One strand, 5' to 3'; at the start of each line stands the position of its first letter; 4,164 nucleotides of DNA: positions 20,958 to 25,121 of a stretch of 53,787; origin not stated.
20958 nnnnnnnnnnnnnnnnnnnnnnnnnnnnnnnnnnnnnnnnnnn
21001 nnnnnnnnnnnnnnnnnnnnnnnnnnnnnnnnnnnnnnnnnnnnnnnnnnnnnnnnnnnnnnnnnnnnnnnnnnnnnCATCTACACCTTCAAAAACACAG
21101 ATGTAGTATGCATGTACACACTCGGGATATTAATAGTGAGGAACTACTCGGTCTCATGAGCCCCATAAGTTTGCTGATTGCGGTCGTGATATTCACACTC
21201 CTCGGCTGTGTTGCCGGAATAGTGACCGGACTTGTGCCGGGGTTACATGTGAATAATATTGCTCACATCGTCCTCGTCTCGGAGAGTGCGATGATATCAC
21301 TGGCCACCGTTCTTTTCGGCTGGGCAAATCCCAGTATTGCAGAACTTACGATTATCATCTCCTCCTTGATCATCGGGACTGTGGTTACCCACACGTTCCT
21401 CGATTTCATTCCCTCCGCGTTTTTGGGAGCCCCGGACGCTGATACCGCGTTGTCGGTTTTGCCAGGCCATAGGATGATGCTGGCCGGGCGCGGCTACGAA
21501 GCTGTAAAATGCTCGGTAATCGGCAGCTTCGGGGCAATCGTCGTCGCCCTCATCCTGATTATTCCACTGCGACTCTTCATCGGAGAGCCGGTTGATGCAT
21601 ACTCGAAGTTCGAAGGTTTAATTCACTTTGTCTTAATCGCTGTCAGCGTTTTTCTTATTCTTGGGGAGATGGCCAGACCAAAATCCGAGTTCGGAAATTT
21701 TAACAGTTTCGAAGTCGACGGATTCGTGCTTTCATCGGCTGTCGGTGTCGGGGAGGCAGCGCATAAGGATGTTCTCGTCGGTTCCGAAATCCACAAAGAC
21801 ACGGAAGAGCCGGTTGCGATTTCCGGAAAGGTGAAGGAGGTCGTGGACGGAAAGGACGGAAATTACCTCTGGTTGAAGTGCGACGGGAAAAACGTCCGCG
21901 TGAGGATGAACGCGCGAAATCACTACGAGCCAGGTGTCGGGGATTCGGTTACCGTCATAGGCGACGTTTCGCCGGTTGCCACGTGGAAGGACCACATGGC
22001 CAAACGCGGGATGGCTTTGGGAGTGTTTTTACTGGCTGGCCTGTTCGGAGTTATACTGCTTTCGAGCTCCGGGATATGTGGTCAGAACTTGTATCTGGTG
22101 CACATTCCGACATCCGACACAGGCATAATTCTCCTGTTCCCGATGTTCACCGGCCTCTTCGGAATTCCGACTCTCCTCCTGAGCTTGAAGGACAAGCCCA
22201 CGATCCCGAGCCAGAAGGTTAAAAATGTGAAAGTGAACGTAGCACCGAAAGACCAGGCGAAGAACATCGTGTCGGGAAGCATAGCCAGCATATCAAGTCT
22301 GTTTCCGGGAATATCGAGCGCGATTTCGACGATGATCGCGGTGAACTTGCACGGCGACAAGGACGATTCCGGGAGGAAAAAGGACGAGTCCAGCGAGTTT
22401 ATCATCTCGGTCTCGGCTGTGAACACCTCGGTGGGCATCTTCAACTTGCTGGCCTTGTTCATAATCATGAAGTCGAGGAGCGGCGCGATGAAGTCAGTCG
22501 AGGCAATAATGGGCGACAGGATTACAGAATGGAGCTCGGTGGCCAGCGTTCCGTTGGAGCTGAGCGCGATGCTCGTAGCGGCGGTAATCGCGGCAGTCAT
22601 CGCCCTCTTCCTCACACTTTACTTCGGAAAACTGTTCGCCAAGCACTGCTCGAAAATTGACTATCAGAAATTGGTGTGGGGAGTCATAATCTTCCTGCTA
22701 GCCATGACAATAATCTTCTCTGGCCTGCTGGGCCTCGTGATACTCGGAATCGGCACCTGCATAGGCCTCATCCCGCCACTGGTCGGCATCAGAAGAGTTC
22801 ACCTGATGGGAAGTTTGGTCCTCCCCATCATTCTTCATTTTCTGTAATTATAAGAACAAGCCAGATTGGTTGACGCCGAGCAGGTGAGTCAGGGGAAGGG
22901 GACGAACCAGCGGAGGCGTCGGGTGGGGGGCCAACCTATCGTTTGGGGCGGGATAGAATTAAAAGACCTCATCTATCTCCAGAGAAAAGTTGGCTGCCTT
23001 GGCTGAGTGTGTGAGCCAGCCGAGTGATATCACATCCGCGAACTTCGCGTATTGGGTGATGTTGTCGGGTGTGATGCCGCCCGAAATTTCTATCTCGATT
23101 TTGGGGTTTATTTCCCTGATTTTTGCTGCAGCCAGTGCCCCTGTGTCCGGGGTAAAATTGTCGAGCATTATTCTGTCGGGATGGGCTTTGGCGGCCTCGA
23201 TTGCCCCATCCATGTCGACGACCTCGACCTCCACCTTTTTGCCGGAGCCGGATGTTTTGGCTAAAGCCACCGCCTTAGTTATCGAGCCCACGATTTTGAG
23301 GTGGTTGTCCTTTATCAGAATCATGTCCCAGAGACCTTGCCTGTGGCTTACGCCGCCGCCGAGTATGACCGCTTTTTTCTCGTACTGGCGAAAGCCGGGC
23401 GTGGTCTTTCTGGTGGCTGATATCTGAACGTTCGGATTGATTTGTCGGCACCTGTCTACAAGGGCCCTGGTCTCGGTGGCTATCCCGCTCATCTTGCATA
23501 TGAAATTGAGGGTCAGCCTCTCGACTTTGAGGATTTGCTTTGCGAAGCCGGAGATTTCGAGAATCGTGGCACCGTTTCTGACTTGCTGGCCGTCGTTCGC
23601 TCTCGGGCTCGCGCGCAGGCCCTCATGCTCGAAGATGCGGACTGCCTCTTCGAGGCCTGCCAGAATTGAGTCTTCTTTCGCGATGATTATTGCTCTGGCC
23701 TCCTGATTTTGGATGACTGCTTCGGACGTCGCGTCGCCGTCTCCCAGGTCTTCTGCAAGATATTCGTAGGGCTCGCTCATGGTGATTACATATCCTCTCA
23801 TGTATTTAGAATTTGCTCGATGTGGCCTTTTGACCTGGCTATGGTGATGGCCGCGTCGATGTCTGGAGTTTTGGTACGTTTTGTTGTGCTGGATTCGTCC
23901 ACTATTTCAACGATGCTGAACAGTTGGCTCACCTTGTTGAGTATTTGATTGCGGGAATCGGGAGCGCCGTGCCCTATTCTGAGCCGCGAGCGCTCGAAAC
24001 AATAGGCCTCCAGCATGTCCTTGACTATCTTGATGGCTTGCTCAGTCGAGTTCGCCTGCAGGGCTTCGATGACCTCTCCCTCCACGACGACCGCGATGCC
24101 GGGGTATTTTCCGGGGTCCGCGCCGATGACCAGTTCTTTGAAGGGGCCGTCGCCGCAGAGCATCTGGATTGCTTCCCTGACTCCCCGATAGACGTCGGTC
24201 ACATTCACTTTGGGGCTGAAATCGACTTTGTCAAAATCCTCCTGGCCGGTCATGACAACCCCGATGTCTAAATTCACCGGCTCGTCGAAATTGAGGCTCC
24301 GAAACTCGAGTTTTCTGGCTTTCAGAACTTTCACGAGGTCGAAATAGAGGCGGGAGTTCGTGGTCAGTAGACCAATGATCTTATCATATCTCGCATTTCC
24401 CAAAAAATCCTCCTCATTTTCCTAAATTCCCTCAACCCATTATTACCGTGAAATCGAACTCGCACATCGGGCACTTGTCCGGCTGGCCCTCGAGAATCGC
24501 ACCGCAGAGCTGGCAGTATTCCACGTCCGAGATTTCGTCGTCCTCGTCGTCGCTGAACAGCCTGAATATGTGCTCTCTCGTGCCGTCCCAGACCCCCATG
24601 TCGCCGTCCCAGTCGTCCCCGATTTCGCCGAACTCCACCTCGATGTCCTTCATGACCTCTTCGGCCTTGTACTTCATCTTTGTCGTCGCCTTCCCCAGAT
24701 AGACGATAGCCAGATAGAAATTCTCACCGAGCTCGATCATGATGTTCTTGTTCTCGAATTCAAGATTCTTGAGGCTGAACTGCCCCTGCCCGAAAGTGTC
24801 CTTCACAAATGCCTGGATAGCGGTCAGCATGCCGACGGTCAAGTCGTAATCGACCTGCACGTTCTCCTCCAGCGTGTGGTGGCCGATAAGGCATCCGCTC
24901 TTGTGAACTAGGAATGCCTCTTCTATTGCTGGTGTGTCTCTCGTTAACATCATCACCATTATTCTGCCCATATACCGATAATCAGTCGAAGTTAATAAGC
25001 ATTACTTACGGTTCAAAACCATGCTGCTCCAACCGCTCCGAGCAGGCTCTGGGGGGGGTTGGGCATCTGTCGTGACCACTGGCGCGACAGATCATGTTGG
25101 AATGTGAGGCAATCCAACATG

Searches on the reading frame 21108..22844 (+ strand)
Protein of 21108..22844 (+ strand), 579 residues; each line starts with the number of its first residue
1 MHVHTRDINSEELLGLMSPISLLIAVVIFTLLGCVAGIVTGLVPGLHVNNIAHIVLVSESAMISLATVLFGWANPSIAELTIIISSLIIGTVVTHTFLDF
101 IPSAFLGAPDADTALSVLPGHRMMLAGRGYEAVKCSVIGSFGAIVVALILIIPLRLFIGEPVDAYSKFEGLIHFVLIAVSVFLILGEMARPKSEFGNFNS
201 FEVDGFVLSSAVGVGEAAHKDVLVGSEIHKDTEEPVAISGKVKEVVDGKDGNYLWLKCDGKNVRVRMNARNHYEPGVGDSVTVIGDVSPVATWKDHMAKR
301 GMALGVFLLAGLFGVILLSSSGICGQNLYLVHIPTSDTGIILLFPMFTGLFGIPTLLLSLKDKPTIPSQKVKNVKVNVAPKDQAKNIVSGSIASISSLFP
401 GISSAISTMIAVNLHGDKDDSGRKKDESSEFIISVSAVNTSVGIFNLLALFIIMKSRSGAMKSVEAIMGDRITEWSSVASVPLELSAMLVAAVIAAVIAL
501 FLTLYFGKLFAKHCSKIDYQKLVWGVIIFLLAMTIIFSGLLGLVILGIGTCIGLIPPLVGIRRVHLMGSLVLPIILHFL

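Call 90: search_protein_families(library=pfam, proteins=[window:21108-22844:+], max_evalue=0.001)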
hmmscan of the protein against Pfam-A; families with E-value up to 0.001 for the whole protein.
window:21108-22844:+ (579 aa): 1 family
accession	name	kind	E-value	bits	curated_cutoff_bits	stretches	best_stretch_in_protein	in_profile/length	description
PF01970.21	TctA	-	1.2e-49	169.6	28.9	2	303-567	150-422/423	Tripartite tricarboxylate transporter TctA family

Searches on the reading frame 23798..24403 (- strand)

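Call 5: search_protein_families(library=pfam, proteins=[window:23798-24403:-], max_evalue=0.1)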
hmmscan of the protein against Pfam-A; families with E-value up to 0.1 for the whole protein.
window:23798-24403:- (201 aa): 1 family
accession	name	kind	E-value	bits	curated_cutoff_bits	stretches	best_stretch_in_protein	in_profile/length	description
PF04312.18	DUF460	-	0.045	13.9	28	1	78-127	18-71/135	Protein of unknown function (DUF460)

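Call 6: search_protein_families(library=ncbifam, proteins=[window:23798-24403:-], max_evalue=0.1)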
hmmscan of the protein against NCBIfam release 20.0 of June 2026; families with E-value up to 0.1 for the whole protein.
window:23798-24403:- (201 aa): 0 families

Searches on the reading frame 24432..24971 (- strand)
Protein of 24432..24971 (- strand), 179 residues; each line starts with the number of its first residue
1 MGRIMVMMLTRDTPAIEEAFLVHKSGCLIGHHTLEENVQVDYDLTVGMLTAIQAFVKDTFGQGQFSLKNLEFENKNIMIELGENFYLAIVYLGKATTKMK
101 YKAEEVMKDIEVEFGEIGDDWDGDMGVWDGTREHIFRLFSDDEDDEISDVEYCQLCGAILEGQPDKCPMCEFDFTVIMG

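Call 5: search_protein_families(library=pfam, proteins=[window:24432-24971:-], max_evalue=0.1)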
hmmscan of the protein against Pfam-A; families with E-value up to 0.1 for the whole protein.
window:24432-24971:- (179 aa): 4 families
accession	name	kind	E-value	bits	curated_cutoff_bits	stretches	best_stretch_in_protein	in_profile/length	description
PF21349.2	RUBY_RBDX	-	0.0008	19.3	26.5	1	153-171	3-23/30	Rubrerythrin, rubredoxin-like domain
PF03259.23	Robl_LC7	-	0.011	15.9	23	1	9-90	8-90/91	Roadblock/LC7 domain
PF12773.13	DZR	-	0.041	14.5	27.3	1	149-172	11-32/45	Double zinc ribbon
PF13920.12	zf-C3HC4_3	-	0.091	13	27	0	152-171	25-43/49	Zinc finger, C3HC4 type (RING finger)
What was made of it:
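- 24432..24971 (-): Paralogous longin/roadblock-like domain protein (179 aa) with a C-terminal Zn ribbon. It is a member of the broader '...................' family. Pfam Robl_LC7 gives 15.9 bits, below the cut-off (call 5).
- On Longin / Roadblock-LC7 sequence families (Pfam PF13774, PF03259): The paralogue at 24432-24971 gives Robl_LC7 15.9 bits against a cut-off of 23 (call 5).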

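Call 6: search_protein_families(library=ncbifam, proteins=[window:24432-24971:-], max_evalue=0.1)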
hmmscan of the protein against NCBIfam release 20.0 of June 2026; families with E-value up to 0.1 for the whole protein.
window:24432-24971:- (179 aa): 1 family
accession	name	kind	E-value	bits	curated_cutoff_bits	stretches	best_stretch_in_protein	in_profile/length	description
NF045720.1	rubredox_RCKP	subfamily_domain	0.028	14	45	1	153-171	6-26/34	RCKP-type rubredoxin-like domain-containing protein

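Call 69: search_protein_families(library=padloc, proteins=[window:24432-24968:-], max_evalue=0.01)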
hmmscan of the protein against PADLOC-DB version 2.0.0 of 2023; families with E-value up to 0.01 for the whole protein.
window:24432-24968:- (178 aa): 0 families
